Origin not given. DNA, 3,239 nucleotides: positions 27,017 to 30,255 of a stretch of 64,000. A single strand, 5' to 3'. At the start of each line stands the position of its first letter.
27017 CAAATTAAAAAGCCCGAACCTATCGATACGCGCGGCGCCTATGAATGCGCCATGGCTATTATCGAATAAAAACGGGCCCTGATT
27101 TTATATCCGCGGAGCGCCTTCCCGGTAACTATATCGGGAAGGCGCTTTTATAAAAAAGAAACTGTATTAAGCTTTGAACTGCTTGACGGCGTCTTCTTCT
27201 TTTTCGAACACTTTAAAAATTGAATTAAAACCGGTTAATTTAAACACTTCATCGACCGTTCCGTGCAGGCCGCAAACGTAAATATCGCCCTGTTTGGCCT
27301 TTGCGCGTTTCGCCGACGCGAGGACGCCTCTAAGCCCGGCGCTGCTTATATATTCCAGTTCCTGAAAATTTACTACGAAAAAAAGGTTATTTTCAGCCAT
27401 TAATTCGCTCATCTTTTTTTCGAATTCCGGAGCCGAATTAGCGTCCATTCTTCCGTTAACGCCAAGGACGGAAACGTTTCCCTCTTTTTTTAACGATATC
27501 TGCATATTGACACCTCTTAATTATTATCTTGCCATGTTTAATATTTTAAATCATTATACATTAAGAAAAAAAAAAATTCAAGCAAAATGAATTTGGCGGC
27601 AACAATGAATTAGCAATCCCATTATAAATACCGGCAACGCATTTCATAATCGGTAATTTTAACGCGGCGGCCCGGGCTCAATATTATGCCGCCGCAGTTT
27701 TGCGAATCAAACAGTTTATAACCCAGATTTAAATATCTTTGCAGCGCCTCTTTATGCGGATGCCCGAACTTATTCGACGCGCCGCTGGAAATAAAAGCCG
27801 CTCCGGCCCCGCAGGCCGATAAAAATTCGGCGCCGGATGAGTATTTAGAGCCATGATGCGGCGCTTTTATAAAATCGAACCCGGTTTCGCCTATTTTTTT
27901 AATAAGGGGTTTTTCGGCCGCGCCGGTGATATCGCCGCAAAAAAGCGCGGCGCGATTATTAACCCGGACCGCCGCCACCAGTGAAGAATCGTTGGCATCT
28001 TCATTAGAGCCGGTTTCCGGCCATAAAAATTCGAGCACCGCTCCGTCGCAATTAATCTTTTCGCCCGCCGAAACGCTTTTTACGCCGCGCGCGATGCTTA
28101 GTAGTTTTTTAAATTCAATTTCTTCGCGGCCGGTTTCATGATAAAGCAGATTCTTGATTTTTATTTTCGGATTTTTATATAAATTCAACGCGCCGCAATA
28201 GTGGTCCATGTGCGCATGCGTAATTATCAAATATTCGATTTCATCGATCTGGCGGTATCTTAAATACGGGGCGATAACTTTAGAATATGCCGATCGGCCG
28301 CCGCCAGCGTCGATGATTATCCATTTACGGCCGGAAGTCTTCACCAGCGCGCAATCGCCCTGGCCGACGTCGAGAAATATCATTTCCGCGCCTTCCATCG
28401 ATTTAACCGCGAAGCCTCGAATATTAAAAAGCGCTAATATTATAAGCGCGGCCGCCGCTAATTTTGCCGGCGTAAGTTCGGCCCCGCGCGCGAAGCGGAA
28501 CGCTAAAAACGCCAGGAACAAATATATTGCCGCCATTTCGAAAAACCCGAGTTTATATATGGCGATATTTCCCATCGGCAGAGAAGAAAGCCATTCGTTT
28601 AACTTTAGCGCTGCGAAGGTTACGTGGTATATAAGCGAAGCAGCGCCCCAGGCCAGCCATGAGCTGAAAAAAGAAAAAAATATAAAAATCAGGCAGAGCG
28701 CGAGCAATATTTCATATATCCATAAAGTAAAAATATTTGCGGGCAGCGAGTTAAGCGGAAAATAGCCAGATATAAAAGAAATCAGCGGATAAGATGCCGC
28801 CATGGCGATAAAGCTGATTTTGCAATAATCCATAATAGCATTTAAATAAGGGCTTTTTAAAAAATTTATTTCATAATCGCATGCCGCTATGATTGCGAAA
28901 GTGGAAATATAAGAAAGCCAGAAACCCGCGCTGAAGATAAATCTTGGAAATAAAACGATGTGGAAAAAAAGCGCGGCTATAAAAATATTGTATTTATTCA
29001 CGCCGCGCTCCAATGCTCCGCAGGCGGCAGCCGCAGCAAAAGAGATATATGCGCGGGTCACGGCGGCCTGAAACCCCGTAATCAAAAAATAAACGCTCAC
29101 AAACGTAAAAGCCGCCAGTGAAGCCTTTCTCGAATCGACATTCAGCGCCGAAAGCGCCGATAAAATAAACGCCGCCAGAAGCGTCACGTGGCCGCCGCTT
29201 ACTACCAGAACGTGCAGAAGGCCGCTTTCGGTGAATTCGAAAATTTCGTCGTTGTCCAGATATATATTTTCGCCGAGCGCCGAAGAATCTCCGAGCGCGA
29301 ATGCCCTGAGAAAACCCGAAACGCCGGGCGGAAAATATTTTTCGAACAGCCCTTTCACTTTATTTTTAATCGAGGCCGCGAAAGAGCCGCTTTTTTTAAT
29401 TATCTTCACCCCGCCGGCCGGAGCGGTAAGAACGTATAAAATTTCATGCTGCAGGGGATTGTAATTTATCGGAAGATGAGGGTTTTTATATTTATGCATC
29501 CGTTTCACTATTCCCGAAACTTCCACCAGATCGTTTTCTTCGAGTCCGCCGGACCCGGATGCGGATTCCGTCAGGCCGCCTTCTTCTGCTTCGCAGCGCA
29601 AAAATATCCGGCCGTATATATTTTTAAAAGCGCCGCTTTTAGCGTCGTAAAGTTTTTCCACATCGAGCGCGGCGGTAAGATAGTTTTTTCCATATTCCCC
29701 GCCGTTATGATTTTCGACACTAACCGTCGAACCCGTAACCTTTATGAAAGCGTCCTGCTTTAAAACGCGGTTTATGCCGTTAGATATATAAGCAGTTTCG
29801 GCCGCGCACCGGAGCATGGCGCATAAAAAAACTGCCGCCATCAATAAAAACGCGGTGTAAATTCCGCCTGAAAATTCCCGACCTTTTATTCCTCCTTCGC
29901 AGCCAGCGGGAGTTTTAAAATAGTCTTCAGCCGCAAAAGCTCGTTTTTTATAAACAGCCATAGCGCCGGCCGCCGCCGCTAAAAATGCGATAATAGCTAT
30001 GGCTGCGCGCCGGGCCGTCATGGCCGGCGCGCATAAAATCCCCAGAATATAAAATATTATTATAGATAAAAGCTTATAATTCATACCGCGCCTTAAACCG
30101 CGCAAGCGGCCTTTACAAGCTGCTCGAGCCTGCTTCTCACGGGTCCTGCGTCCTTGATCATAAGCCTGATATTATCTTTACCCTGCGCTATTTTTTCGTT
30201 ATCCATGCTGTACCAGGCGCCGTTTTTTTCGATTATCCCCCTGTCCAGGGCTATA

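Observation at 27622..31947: recA embedded between comEA and comEC in a single co-oriented competence cluster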

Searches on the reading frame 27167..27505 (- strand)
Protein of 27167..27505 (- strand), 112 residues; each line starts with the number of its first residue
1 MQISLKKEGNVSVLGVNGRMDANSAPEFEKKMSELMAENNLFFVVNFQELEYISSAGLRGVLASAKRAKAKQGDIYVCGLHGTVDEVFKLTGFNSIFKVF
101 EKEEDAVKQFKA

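Call 3: search_protein_families(library=pfam, proteins=[window:27167-27505:-])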
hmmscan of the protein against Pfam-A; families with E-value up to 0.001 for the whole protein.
window:27167-27505:- (112 aa): 2 families
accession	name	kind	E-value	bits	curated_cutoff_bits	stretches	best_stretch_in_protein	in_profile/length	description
PF01740.26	STAS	-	1.6e-18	66.8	22.6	1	3-106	2-106/106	STAS domain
PF13466.11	STAS_2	-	6.8e-10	39.4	29.2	1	16-93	3-79/80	STAS domain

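Call 4: search_protein_families(library=ncbifam, proteins=[window:27167-27505:-])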
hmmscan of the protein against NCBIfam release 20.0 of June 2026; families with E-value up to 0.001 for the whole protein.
window:27167-27505:- (112 aa): 2 families
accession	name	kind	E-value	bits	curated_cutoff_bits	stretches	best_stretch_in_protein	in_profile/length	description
TIGR00377.1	ant_ant_sig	superfamily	5e-23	81.1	53.45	1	1-104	3-107/108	anti-sigma factor antagonist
TIGR02886.1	spore_II_AA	equivalog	6.7e-14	51.8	114.75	1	5-107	3-106/106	anti-sigma F factor antagonist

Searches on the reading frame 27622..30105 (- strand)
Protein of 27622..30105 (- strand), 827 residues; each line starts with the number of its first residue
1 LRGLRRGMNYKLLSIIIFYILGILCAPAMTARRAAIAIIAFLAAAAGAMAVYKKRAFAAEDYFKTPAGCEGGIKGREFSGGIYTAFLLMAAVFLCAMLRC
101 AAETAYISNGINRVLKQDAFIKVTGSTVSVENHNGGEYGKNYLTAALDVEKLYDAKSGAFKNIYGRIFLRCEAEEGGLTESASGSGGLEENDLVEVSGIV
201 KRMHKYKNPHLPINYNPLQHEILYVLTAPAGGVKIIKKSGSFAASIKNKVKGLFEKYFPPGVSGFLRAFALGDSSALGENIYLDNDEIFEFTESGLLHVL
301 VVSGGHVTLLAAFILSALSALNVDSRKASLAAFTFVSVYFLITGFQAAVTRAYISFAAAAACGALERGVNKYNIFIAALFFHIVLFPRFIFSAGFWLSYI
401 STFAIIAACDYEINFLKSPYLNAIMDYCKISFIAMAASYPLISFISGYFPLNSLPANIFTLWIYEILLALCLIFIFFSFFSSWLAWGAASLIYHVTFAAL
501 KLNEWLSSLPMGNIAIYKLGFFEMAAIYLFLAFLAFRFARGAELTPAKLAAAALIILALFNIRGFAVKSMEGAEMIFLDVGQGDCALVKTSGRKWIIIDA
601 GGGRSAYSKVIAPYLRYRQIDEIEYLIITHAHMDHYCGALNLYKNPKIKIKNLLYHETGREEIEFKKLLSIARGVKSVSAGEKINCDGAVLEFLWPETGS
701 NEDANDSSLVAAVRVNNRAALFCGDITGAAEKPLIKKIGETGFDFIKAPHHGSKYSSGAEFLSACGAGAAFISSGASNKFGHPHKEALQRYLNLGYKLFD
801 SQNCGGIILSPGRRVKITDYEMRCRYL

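Call 3: search_protein_families(library=pfam, proteins=[window:27622-30105:-])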
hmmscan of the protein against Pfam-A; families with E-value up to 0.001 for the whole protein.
window:27622-30105:- (827 aa): 3 families
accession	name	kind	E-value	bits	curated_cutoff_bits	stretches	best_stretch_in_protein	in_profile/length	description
PF03772.21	Competence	-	1.7e-35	123.2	23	1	277-539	3-268/270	Competence protein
PF00753.33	Lactamase_B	-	3.6e-18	66.7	22.7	1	579-764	2-184/196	Metallo-beta-lactamase superfamily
PF12706.13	Lactamase_B_2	-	1.2e-06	28.7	27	1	595-727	2-144/200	Beta-lactamase superfamily domain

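Call 4: search_protein_families(library=ncbifam, proteins=[window:27622-30105:-])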
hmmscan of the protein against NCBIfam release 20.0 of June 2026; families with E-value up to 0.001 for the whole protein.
window:27622-30105:- (827 aa): 10 families
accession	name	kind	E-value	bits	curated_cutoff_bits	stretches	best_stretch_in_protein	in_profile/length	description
TIGR00361.1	ComEC_Rec2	equivalog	2.1e-58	198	190.05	1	276-803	137-661/663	DNA internalization-related competence protein ComEC/Rec2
NF008580.0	PRK11539.1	equivalog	5.4e-42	144.1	969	1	276-807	207-724/758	ComEC family protein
TIGR00360.1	ComEC_N-term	subfamily_domain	9.6e-17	61.8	36.5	1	297-469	2-169/171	ComEC/Rec2-related protein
NF041809.1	Avs1a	equivalog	2.2e-16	59.6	420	2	703-790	250-340/387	AVAST type 1 anti-phage system MBL fold metallo-hydrolase Avs1a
NF049846.1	blaAHM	exception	1.1e-15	57.3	590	1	576-816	66-301/304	AHM family subclass B3-like metallo-beta-lactamase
NF045979.1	ComEC_MAG0480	equivalog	3.9e-15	55.6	150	1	290-495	216-417/461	MAG0480 family ComEC-like protein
TIGR03675.1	arCOG00543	equivalog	3.4e-06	25.6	580.2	1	579-644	185-250/631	beta-CASP ribonuclease aCPSF1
NF058524.1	6A-MBL_enzyme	equivalog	3.2e-05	23.2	220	0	579-644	3-78/346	anti-phage 6A-MBL system MBL-fold protein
NF012229.1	bla_class_B_core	domain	0.00038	20.6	100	1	583-649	14-77/139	metallo-beta-lactamase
TIGR04559.1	SoxH_rel_PQQ_2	hypoth_equivalog_domain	0.00053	19.5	280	1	596-643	42-88/283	quinoprotein relay system zinc metallohydrolase 2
